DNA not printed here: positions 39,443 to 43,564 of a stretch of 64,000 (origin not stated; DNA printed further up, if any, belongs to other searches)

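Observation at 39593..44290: Two-gene operon for a giant secreted protein built from ~17 tandem four-cysteine modules (CC-x-Y-G ... C-G ... Y-P-x-T ... C), with a secreted beta-rich partner: no recognisable family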

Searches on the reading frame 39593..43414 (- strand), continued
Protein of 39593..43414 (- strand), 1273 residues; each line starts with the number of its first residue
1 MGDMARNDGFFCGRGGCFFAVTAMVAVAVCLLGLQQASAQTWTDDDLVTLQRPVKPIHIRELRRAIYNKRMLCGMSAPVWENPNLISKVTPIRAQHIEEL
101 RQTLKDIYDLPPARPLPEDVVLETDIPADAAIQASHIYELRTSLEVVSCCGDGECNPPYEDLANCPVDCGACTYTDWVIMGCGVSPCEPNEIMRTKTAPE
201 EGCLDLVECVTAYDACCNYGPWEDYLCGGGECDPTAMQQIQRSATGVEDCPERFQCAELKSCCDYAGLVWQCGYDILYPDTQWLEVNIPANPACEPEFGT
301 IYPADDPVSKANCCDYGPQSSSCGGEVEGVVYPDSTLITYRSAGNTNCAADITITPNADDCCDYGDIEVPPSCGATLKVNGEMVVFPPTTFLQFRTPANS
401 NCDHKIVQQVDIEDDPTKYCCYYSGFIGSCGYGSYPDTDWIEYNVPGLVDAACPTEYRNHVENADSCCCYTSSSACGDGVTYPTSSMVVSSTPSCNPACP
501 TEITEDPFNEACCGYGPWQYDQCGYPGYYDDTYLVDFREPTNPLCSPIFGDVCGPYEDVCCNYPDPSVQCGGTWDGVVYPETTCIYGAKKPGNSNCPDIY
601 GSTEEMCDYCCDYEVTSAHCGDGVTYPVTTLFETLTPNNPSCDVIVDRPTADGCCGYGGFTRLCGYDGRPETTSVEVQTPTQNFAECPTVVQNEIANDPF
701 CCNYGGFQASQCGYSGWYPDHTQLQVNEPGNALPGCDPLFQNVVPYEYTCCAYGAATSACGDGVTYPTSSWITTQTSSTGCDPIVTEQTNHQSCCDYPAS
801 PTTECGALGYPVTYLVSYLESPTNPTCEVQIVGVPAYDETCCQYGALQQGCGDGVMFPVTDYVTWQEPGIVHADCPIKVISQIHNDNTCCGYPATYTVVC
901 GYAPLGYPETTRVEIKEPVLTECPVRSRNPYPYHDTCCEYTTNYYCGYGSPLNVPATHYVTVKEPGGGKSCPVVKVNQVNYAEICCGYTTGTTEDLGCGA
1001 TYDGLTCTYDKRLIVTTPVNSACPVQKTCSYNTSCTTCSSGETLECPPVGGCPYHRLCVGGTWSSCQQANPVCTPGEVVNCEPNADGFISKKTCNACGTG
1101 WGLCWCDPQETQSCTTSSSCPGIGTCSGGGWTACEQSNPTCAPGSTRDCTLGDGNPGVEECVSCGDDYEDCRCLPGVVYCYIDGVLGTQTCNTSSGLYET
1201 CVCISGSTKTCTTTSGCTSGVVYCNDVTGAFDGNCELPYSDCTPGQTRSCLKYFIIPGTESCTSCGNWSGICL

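Call 56: search_protein_representatives(alignment_id=A2)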
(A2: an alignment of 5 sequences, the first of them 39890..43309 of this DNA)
Query: 5 sequences, 1145 profile positions. Proteins with E-value up to 0.001 (for the whole library): 3312; up to 1e-10: 969; up to 1e-30: 13. The best 150 are listed.
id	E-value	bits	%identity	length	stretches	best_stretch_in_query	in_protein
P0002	0.0e+00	1894.7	-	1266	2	2-1144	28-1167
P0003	0.0e+00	1723.5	-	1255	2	2-1144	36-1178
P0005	0.0e+00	1458.4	-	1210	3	1-684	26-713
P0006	0.0e+00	1323.9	-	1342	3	2-702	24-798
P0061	7.7e-172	590.2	-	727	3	2-485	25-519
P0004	1.2e-163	563.1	-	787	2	480-1144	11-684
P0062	6.1e-145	501.2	-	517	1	4-477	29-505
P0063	4.6e-109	382.3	-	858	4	7-230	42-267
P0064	6.1e-97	342.2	-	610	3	4-273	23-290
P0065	4.9e-82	292.8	-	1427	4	5-920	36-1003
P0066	2.8e-64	234.0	-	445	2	4-327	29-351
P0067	3.6e-33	131.0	-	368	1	14-320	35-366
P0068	2.1e-32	128.4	-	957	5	6-138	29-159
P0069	2.4e-30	121.7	-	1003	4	3-141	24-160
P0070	2.4e-29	118.3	-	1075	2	6-128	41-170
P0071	1.2e-27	112.7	-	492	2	5-110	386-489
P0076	1.8e-22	95.6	-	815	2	5-108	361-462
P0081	1.5e-19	85.9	-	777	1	5-111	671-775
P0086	3.2e-19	84.8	-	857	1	3-112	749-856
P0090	1.7e-18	82.4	-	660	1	6-113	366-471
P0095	3.1e-18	81.5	-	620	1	2-113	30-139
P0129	1.4e-16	76.0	-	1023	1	6-109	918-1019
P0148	4.2e-16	74.5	-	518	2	1007-1134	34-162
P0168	1.3e-15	72.9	-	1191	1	4-110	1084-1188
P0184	2.7e-15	71.8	-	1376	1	6-110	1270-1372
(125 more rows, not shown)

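Call 58: search_protein_families(library=pfam, proteins=[P0063, P0065, P0068, P0069, P0070, P0071, P0076, P0081, P0086, P0148], max_evalue=0.01)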
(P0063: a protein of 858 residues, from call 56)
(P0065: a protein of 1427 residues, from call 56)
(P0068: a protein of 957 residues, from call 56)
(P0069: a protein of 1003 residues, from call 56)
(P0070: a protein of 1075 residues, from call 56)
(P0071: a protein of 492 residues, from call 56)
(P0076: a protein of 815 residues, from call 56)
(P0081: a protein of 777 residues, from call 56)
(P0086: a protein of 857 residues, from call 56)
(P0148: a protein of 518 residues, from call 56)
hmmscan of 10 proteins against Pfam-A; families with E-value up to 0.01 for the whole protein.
P0063 (858 aa): 0 families

P0065 (1427 aa): 0 families

P0068 (957 aa): 0 families

P0069 (1003 aa): 0 families

P0070 (1075 aa): 0 families

P0071 (492 aa): 5 families
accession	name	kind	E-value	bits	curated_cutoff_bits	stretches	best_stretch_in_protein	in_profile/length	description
PF24507.1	Ig_CFAP65_4th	-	6.7e-05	23.7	27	0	218-248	23-52/76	CFAP65, fourth Ig-like domain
PF22544.2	HYDIN_VesB_CFA65-like_Ig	-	0.00023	21.8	25.5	0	298-339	46-85/100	HYDIN/CFA65/VesB-like, Ig-like domain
PF15780.11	ASH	-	0.0025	18.4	27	0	224-248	56-80/98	Abnormal spindle-like microcephaly-assoc'd, ASPM-SPD-2-Hydin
PF25249.1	Ig_CFAP65_7th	-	0.0079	16.4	28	0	302-351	48-96/120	CFAP65, seventh Ig-like domain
PF00394.28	Cu-oxidase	-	0.0091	16.6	21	0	297-336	93-134/157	Multicopper oxidase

P0076 (815 aa): 5 families
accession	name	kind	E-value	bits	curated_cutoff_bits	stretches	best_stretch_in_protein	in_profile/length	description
PF00560.39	LRR_1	-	1.5e-20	69.3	20.6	0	179-201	1-23/23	Leucine Rich Repeat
PF12799.13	LRR_4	-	3.3e-18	65.7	27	3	179-214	2-39/44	Leucine Rich repeats (2 copies)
PF13855.12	LRR_8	-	8.2e-15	54.8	27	3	270-310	21-61/61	Leucine rich repeat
PF23598.1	LRR_14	-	6e-10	38.9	40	1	141-313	16-182/353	Leucine-rich repeat region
PF17963.7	Big_9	-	5.5e-05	24.4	23.6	1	467-561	1-89/89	Bacterial Ig domain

P0081 (777 aa): 2 families
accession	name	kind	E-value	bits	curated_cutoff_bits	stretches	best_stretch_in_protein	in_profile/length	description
PF00082.27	Peptidase_S8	-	1.2e-11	44.9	21.8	1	446-654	138-288/288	Subtilase family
PF18029.7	Glyoxalase_6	-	0.00079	20.5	23.6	1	87-139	36-90/106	Glyoxalase-like domain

P0086 (857 aa): 5 families
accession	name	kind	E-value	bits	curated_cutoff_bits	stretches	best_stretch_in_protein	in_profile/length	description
PF25293.1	Beta-prop_EMC1_N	-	3.1e-14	53.6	34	1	635-714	131-208/219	EMC1 N-terminal beta-propeller domain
PF21129.3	TibC_1st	-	8.1e-11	42.3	27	0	270-294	16-40/63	Glycosyltransferase TibC, N-terminal domain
PF16974.11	NAR2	-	6.3e-05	23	26.6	0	173-215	80-122/142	High-affinity nitrate transporter accessory, Ig-like domain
PF10703.15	MoaF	-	0.00045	20.5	23.3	0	528-570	34-75/108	MoaF N-terminal domain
PF09707.15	Cas_Cas2CT1978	-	0.0093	16.5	24.7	0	514-554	25-65/86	CRISPR-associated protein (Cas_Cas2CT1978)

P0148 (518 aa): 1 family
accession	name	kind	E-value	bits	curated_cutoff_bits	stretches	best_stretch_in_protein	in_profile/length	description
PF11617.13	Cu-binding_MopE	-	2.3e-09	37.8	27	1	208-225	13-30/30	Putative metal-binding motif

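Call 81: find_encoding_contigs(protein=P0065, flank=6000, max_places=2)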
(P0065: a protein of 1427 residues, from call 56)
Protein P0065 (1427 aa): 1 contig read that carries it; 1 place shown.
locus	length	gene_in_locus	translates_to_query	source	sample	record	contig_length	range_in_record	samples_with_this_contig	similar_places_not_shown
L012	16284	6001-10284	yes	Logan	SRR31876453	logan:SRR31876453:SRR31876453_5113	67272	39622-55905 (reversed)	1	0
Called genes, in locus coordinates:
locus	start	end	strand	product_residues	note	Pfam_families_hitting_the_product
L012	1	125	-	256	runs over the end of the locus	PF00175:NAD_binding_1, PF10418:DHODB_Fe-S_bind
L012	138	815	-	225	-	PF04191:PEMT, PF04140:ICMT (weak)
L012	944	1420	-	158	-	PF18306:LDcluster4, PF03641:Lysine_decarbox (faint)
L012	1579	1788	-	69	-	-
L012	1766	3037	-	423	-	PF01979:Amidohydro_1, PF07969:Amidohydro_3 (weak), PF12890:DHOase, PF07969:Amidohydro_3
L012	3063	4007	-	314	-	PF02729:OTCace_N, PF00185:OTCace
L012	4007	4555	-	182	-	PF00156:Pribosyltran, PF14681:UPRTase (weak)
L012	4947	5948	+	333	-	-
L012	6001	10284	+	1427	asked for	-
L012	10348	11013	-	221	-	PF00590:TP_methylase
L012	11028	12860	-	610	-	PF13230:GATase_4 (faint), PF13522:GATase_6, PF13537:GATase_7, PF01380:SIS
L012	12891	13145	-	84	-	PF01016:Ribosomal_L27 (weak)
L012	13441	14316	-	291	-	PF13743:Thioredoxin_5 (weak), PF13098:Thioredoxin_2 (faint), PF13462:Thioredoxin_4, PF01323:DSBA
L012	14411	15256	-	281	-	PF00768:Peptidase_S11, PF13354:Beta-lactamase2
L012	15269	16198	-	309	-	PF02390:Methyltransf_4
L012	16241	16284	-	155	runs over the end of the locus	PF11399:DUF3192 (faint)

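Call 82: find_encoding_contigs(protein=P0063, flank=6000, max_places=2)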
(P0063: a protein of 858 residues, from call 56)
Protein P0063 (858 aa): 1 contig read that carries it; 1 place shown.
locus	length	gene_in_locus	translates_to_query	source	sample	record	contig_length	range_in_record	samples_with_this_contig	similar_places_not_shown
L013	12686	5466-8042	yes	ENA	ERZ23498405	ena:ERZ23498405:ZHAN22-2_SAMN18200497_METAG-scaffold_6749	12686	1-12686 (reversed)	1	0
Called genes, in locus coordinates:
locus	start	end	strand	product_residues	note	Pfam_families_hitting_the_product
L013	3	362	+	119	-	?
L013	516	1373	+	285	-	PF13462:Thioredoxin_4, PF01323:DSBA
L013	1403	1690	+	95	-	PF01016:Ribosomal_L27 (weak)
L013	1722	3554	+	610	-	PF13522:GATase_6, PF13537:GATase_7, PF01380:SIS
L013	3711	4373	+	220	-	PF00590:TP_methylase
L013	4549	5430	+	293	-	-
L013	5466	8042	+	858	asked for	-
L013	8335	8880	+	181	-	PF00156:Pribosyltran, PF14681:UPRTase (weak)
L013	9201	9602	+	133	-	PF00185:OTCace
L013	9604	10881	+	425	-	PF01979:Amidohydro_1, PF07969:Amidohydro_3 (weak), PF12890:DHOase, PF07969:Amidohydro_3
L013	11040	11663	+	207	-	PF04140:ICMT (weak), PF04191:PEMT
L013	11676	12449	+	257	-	PF00175:NAD_binding_1, PF10418:DHODB_Fe-S_bind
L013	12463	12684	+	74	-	?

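Call 87: list_cluster_members(proteins=[P0071, P0076, P0081, P0086, P0090, P0095, P0129, P0168, P0184, P0068])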
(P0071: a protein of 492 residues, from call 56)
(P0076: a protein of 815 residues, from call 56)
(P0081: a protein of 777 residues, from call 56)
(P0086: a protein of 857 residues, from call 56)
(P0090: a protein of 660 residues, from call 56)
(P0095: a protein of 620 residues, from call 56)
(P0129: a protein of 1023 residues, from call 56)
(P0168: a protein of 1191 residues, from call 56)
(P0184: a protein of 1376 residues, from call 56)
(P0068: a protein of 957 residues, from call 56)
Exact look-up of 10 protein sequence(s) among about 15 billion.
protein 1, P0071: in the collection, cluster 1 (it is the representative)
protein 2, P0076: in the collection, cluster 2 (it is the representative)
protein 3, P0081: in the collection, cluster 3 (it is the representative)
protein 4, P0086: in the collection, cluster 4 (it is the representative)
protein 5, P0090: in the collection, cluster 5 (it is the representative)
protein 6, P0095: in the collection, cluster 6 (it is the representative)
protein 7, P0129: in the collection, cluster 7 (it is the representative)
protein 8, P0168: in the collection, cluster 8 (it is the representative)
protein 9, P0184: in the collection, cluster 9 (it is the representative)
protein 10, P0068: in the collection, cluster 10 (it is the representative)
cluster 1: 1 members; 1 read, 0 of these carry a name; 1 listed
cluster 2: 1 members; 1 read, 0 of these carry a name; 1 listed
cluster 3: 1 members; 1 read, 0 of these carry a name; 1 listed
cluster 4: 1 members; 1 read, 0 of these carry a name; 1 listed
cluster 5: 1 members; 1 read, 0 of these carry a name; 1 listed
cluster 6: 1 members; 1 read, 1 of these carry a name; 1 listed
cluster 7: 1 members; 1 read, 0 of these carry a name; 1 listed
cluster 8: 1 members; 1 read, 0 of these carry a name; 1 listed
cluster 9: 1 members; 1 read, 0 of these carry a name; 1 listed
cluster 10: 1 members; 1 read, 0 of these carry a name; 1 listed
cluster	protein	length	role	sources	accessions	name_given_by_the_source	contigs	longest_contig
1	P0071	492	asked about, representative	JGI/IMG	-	-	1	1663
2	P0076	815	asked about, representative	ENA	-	-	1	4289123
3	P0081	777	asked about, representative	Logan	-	-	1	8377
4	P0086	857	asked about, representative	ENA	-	-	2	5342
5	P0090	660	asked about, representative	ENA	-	-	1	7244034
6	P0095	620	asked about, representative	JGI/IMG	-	hypothetical protein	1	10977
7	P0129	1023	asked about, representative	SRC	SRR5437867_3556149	-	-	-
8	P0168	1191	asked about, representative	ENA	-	-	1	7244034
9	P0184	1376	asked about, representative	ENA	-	-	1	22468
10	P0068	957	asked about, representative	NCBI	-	-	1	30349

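Call 97: find_encoding_contigs(protein=P0064, flank=4000, max_places=2)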
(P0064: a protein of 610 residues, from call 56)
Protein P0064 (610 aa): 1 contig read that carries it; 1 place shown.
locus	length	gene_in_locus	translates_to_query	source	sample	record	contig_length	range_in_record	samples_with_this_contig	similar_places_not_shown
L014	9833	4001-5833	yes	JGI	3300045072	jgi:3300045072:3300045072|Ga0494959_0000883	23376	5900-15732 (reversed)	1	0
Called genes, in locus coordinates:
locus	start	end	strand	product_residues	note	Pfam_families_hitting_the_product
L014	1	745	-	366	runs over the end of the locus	PF13371:TPR_9 (faint), PF07719:TPR_2 (faint), PF13181:TPR_8 (faint), PF13424:TPR_12 (faint), PF13428:TPR_14 (faint), PF13432:TPR_16 (weak), PF13174:TPR_6 (weak), PF13525:YfiO, +1 more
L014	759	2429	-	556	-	PF13567:DUF4131, PF03772:Competence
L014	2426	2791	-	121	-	PF00633:HHH (faint), PF12836:HHH_3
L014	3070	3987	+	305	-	-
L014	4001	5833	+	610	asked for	-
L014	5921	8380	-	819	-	PF00133:tRNA-synt_1, PF01406:tRNA-synt_1e (faint), PF09334:tRNA-synt_1g, PF13603:tRNA-synt_1_2, PF00133:tRNA-synt_1, PF08264:Anticodon_1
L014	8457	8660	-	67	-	-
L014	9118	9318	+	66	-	PF02597:ThiS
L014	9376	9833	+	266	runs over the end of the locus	PF00977:His_biosynth (faint), PF05690:ThiG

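Call 98: find_encoding_contigs(protein=P0061, flank=4000, max_places=2)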
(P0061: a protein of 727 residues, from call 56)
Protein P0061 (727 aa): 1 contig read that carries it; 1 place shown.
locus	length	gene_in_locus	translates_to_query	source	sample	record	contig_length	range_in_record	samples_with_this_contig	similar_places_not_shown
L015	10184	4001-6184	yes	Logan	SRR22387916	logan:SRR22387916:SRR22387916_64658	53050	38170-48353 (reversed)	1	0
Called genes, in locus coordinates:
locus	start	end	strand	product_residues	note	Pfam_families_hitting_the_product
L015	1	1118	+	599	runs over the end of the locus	PF02696:SelO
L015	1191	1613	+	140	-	PF13211:DUF4019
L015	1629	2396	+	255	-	PF05050:Methyltransf_21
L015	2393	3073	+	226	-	PF00535:Glycos_transf_2, PF10111:Glyco_tranf_2_2 (faint)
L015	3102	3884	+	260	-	-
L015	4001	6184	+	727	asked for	-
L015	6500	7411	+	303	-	-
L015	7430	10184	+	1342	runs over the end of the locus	-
